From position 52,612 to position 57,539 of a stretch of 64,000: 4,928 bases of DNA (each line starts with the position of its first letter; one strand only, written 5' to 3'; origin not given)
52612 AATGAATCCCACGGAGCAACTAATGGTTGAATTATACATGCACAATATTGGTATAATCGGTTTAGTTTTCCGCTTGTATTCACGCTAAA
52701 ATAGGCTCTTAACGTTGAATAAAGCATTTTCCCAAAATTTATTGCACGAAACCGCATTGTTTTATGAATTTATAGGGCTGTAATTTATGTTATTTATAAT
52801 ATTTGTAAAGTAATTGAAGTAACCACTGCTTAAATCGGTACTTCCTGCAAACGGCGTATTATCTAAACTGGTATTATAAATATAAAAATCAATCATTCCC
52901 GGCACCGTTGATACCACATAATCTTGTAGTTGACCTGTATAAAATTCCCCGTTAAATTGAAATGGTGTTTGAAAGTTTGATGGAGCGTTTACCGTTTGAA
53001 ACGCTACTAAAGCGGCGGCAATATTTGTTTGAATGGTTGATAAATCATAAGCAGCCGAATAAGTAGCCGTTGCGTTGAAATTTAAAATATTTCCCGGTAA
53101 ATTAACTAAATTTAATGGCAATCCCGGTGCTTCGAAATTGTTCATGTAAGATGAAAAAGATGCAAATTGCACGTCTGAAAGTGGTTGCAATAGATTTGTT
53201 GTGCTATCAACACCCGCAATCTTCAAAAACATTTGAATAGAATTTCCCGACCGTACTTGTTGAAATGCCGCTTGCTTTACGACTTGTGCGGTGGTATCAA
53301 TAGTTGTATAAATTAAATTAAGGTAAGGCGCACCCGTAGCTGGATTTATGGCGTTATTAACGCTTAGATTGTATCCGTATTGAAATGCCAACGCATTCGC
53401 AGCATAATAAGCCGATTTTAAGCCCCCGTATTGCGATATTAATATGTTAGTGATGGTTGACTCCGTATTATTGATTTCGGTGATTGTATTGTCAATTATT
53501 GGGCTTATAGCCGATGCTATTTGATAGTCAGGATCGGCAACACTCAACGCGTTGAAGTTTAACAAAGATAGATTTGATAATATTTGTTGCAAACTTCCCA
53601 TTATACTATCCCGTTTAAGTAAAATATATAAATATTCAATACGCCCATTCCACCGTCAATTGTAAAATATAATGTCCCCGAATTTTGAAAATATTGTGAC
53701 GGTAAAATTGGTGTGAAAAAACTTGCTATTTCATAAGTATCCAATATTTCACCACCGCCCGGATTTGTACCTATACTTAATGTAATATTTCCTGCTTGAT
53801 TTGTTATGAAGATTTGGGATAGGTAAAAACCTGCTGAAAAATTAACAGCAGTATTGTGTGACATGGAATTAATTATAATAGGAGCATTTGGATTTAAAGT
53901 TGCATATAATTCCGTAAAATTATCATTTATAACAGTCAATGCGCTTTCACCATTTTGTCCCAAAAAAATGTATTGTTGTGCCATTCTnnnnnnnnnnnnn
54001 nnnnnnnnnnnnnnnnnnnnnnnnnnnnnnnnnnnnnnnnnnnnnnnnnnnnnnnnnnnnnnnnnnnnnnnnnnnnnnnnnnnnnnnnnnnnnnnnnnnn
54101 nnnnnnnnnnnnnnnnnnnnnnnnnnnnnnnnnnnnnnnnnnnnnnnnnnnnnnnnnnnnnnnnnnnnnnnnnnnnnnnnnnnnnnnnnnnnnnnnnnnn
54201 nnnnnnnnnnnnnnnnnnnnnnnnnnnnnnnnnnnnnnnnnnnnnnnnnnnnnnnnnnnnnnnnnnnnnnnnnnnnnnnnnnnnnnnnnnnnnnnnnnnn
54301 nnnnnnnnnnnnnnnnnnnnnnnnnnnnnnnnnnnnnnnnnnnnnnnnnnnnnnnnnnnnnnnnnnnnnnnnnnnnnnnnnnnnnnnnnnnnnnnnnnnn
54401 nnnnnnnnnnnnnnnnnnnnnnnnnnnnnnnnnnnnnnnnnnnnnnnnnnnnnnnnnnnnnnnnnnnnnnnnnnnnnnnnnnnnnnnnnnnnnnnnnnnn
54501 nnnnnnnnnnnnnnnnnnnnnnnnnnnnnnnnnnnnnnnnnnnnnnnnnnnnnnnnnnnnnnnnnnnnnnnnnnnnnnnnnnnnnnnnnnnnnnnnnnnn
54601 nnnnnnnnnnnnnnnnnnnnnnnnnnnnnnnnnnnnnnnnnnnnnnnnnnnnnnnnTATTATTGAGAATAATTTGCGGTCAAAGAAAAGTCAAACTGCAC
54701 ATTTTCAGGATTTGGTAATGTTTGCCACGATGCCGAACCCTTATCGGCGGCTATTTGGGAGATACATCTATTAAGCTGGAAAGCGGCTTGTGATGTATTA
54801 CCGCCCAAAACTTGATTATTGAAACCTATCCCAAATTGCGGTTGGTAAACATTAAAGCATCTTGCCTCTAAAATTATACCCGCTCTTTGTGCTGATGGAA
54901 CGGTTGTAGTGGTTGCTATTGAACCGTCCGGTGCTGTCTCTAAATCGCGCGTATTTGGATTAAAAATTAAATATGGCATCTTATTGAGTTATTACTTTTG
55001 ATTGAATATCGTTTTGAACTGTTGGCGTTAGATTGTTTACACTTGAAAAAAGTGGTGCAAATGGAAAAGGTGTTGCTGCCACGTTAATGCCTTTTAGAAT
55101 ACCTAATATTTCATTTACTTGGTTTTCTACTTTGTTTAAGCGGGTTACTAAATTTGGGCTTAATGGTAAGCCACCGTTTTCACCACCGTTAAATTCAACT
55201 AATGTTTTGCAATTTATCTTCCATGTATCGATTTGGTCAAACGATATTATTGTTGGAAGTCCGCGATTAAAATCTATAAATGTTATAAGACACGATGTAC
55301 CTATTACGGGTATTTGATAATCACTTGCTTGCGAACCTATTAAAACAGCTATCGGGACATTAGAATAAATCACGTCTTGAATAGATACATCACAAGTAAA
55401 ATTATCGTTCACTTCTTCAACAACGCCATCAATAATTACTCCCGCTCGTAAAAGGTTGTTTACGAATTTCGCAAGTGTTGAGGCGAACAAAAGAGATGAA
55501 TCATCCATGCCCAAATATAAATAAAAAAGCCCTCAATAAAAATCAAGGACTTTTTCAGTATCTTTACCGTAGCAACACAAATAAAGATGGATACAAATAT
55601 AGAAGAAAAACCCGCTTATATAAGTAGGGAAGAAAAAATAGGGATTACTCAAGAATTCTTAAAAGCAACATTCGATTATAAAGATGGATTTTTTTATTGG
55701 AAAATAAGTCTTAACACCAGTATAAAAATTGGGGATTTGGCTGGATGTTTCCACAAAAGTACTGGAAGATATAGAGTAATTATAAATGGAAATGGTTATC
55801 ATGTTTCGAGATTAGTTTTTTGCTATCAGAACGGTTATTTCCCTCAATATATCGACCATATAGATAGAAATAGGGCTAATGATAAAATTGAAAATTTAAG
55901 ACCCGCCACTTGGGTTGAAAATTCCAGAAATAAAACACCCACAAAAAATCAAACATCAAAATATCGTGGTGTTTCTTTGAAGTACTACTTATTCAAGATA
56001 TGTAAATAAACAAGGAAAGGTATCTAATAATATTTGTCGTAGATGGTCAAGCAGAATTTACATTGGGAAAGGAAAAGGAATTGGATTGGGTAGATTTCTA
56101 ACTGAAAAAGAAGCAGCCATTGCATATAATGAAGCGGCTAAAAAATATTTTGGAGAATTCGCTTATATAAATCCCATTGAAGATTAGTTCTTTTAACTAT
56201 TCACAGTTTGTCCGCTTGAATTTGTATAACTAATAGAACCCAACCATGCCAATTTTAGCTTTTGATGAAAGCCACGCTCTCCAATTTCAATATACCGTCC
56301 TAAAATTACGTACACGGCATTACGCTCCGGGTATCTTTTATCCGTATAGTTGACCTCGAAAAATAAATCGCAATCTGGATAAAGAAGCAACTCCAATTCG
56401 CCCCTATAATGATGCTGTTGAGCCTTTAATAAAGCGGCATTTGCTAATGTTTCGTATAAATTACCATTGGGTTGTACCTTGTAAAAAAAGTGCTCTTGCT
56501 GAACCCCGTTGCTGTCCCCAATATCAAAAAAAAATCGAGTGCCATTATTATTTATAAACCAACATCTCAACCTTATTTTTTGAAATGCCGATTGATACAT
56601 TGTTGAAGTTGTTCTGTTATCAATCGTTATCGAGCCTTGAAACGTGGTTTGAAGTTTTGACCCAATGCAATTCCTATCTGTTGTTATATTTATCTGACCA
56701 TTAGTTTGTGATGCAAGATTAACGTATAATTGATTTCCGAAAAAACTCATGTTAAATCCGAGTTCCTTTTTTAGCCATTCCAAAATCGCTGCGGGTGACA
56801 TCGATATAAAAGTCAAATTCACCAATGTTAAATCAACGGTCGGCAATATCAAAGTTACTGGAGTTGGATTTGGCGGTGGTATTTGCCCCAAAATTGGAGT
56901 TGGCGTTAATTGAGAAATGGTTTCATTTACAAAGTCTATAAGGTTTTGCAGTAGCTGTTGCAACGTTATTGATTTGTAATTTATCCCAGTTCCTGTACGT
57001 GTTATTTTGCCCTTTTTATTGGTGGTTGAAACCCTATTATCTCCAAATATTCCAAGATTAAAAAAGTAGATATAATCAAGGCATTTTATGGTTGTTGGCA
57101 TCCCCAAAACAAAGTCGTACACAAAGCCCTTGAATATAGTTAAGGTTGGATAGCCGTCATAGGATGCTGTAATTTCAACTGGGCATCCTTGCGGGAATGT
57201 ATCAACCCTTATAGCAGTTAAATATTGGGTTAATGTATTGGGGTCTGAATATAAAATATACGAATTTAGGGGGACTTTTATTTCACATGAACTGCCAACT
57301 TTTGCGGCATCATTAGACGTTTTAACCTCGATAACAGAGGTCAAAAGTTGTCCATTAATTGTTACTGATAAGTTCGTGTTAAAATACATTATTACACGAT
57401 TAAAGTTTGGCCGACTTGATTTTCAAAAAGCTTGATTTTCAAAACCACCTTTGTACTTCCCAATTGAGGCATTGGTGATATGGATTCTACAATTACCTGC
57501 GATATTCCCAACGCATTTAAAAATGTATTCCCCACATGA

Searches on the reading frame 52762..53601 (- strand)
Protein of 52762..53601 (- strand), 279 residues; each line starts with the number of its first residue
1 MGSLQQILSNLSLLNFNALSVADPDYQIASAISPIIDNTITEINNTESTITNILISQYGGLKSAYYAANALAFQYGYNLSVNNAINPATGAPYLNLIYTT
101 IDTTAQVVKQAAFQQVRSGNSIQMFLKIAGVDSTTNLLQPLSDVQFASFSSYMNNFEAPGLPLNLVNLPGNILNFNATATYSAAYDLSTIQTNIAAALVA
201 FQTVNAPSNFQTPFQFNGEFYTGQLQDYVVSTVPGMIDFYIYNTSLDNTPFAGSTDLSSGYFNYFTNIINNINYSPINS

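Call 62: search_protein_families(library=phrogs, proteins=[window:52762-53601:-], max_evalue=0.01)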
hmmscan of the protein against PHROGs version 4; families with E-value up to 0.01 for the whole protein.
window:52762-53601:- (279 aa): 1 family
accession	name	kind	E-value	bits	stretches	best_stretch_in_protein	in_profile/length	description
phrog_38413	-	unknown function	3e-12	47.5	1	64-236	72-230/284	-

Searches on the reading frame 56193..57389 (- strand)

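Call 57: search_protein_families(library=pfam, proteins=[window:56193-57389:-], max_evalue=0.01)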
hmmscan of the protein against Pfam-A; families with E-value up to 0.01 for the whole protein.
window:56193-57389:- (398 aa): 0 families

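Call 62: search_protein_families(library=phrogs, proteins=[window:56193-57389:-], max_evalue=0.01)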
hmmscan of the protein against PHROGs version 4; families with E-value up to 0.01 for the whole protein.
window:56193-57389:- (398 aa): 2 families
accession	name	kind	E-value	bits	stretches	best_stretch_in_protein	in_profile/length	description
phrog_4930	-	tail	2.2e-17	64.3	2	8-112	7-96/319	baseplate hub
phrog_196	-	tail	0.0013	18.3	1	62-225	146-277/536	baseplate hub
